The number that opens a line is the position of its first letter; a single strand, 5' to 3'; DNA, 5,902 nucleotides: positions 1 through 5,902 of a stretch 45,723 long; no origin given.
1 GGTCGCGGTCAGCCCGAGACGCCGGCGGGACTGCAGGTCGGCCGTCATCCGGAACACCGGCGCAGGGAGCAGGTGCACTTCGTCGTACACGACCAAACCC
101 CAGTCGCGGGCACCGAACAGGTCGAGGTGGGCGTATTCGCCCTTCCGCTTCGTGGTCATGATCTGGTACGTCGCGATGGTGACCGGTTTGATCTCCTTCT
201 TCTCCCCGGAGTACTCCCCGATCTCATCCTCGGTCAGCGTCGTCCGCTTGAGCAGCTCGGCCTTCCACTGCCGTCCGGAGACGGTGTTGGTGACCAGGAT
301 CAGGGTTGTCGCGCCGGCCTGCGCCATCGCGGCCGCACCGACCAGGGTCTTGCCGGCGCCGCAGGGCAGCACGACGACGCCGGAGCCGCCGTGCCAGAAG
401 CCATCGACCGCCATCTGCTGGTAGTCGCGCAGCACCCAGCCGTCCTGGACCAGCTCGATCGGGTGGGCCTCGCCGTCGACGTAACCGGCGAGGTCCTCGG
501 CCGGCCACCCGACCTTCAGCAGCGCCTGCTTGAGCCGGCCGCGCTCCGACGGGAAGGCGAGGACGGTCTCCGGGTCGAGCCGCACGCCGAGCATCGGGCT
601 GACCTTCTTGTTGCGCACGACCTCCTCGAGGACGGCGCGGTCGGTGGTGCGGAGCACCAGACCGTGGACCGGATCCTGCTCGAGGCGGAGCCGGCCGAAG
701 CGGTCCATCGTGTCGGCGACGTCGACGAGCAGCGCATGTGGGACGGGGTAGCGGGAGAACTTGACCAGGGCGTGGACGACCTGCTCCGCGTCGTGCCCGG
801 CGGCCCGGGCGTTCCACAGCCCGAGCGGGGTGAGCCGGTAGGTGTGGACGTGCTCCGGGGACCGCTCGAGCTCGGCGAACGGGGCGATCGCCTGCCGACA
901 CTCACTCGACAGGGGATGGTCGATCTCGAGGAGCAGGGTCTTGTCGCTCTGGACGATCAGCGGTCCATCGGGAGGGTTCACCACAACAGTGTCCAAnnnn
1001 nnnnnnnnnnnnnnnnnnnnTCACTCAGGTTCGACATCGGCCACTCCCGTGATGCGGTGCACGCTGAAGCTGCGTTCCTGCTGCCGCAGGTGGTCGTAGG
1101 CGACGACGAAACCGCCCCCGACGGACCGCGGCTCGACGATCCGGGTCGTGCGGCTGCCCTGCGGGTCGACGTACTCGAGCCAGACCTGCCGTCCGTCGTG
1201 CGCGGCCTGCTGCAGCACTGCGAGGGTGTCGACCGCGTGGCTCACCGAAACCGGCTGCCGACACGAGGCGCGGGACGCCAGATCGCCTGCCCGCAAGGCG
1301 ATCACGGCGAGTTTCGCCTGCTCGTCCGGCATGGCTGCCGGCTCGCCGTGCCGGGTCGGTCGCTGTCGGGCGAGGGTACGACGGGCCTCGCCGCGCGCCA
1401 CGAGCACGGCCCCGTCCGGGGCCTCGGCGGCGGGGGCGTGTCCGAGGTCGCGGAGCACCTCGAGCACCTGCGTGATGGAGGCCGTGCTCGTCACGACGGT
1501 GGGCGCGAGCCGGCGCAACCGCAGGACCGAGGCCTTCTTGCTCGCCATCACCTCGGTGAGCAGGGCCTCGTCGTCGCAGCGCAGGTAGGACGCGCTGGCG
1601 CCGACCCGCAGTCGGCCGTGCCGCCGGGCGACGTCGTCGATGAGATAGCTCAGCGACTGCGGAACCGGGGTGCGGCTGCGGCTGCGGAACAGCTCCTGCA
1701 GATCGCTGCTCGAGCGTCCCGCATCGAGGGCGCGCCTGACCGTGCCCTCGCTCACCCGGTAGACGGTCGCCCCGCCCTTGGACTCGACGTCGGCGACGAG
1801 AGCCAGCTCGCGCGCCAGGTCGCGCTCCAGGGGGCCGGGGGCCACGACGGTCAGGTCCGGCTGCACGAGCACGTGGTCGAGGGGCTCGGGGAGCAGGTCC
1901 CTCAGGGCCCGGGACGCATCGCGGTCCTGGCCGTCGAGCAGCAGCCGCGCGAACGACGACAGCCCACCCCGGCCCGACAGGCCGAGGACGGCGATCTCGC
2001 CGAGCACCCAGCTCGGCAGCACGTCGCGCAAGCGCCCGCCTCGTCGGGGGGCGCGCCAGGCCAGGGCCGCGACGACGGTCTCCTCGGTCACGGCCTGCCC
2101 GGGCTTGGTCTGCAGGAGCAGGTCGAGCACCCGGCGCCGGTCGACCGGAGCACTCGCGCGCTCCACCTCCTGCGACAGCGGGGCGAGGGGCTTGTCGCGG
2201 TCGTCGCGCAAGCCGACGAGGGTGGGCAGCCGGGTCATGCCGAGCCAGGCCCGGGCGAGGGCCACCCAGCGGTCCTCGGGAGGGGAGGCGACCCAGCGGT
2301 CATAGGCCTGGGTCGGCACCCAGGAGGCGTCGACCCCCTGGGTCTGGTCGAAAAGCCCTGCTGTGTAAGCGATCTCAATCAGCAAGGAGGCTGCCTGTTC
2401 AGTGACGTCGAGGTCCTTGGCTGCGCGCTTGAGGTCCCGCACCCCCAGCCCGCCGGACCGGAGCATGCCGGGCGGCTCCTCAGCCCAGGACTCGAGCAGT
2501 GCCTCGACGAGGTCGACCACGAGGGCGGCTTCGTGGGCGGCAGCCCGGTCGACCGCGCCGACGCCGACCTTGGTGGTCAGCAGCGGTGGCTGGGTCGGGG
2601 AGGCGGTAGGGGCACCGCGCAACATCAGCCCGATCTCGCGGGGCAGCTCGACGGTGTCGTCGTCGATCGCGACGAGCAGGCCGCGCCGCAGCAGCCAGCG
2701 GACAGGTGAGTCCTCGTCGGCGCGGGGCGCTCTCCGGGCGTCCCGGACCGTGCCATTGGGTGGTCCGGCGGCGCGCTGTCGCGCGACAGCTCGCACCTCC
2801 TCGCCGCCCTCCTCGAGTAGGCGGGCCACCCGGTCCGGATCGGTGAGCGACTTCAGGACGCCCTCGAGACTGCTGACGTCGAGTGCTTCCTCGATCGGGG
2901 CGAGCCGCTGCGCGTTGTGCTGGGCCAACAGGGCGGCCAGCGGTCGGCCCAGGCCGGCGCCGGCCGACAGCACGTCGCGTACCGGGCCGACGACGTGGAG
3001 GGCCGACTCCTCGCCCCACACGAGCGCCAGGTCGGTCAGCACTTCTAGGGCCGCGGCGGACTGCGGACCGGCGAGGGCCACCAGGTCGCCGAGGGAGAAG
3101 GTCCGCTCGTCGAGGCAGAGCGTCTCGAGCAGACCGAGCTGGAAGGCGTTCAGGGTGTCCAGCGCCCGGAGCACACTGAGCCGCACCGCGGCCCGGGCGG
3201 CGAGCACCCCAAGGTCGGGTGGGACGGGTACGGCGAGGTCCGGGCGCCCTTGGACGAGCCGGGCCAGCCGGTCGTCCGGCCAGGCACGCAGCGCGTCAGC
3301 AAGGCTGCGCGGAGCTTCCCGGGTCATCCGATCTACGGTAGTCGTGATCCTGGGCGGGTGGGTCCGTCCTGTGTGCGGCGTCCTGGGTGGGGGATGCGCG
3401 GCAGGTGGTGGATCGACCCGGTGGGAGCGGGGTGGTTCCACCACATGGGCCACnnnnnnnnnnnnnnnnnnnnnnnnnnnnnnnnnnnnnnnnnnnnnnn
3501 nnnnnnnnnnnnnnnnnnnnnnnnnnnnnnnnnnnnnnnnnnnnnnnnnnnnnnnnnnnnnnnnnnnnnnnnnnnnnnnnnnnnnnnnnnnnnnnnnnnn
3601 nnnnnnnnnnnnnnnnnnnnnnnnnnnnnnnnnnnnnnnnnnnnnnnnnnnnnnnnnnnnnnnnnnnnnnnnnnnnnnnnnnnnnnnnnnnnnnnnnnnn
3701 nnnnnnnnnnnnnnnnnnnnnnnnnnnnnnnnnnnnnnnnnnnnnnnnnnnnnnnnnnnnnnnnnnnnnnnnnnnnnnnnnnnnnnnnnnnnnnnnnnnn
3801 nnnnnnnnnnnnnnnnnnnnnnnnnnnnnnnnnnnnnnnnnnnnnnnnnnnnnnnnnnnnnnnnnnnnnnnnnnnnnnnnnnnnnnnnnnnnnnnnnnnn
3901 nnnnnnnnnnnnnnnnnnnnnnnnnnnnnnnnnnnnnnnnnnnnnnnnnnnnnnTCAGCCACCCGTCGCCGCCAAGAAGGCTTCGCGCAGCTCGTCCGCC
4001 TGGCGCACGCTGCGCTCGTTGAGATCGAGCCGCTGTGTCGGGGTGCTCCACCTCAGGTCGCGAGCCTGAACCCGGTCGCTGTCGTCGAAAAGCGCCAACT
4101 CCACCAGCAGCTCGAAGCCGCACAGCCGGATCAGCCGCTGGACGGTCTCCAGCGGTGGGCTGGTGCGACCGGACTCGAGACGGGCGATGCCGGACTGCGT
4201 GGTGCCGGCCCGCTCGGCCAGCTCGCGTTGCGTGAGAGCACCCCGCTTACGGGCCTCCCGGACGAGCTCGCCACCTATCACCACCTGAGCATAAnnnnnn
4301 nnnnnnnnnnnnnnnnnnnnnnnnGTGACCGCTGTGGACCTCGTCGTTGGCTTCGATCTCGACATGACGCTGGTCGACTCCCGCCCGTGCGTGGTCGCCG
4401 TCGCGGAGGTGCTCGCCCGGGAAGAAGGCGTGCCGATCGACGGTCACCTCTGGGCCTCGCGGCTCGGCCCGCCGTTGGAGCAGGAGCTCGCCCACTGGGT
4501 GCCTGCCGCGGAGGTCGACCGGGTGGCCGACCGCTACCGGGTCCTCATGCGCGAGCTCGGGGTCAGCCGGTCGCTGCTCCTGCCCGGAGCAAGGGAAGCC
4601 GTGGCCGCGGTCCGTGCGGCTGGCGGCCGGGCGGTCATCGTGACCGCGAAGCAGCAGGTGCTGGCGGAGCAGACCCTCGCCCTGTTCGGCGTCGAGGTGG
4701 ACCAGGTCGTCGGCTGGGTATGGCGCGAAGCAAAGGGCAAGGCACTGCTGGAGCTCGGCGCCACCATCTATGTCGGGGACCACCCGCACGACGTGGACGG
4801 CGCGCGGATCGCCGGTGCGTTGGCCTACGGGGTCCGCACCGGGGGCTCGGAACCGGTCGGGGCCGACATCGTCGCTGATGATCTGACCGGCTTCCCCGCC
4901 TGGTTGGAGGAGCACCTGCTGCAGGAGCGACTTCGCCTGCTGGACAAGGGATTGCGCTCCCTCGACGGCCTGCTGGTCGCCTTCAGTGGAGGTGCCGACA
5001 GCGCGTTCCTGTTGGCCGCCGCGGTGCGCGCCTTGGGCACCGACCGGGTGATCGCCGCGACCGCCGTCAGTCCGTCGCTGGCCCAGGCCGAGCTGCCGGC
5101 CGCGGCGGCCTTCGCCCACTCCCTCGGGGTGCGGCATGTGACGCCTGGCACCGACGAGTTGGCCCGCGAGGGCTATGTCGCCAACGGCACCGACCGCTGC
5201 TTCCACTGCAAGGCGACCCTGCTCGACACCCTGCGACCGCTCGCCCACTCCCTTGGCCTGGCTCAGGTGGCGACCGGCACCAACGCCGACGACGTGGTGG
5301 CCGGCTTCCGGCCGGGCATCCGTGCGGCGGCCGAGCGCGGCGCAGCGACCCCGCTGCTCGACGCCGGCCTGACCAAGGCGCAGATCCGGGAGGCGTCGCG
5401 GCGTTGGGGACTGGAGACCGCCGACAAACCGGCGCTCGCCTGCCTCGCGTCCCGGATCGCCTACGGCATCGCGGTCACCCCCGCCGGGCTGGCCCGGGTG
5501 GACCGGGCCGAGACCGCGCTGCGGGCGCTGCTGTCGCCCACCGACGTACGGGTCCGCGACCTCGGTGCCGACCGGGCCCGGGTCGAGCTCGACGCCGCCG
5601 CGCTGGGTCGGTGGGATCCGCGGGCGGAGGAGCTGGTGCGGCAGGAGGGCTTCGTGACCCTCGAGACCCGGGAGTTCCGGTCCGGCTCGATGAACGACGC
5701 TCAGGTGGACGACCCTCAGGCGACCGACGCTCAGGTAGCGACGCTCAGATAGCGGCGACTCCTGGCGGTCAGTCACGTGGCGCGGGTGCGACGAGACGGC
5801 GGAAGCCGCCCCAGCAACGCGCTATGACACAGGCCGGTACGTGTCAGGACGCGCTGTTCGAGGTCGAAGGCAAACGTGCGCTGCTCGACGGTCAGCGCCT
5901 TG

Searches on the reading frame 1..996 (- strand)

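Call 39: search_protein_families(library=pfam, proteins=[window:1-996:-], max_evalue=0.001)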
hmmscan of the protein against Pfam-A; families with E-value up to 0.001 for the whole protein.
window:1-996:- (332 aa): 3 families
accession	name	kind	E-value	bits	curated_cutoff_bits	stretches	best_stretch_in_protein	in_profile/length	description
PF13625.11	Helicase_C_3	-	7.3e-41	139.5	34.2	1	13-140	1-124/125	Helicase conserved C-terminal domain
PF04851.21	ResIII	-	3e-16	60.2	22.5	1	189-332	4-161/164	Type III restriction enzyme, res subunit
PF00270.35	DEAD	-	8.3e-06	26.1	26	1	191-332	2-159/167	DEAD/DEAH box helicase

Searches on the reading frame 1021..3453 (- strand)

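Call 39: search_protein_families(library=pfam, proteins=[window:1021-3453:-], max_evalue=0.001)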
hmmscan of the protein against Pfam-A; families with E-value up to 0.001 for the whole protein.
window:1021-3453:- (810 aa): 2 families
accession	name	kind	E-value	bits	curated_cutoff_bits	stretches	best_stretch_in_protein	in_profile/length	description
PF13625.11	Helicase_C_3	-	5.6e-44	149.6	34.2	1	528-650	1-125/125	Helicase conserved C-terminal domain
PF13280.12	WYL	-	2.4e-10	40.7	21.8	1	743-804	2-68/70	WYL domain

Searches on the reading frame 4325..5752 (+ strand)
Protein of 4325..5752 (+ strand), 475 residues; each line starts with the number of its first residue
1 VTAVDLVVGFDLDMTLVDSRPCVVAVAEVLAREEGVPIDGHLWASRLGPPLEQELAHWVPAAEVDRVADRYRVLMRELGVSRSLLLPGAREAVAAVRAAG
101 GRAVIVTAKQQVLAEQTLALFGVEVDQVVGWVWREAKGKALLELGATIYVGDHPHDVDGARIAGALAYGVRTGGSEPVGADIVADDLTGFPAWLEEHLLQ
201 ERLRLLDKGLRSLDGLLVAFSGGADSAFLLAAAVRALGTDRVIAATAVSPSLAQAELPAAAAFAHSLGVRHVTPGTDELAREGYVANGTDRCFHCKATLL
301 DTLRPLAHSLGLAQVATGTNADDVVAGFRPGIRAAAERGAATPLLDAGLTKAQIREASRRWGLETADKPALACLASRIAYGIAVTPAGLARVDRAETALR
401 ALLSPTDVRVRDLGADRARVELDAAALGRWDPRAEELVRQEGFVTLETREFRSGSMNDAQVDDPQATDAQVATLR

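Call 39: search_protein_families(library=pfam, proteins=[window:4325-5752:+], max_evalue=0.001)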
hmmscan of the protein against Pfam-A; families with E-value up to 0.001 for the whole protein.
window:4325-5752:+ (475 aa): 4 families
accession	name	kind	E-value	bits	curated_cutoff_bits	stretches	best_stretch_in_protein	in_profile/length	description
PF13419.12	HAD_2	-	6.2e-12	46.4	23.8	1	10-166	3-174/178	Haloacid dehalogenase-like hydrolase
PF12710.13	HAD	-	1.4e-11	45.6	27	1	8-160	1-188/189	haloacid dehalogenase-like hydrolase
PF00702.32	Hydrolase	-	7.3e-10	40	26.4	1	8-164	4-191/191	haloacid dehalogenase-like hydrolase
PF02540.23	NAD_synthase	-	0.00081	19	21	0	214-272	19-77/242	NAD synthase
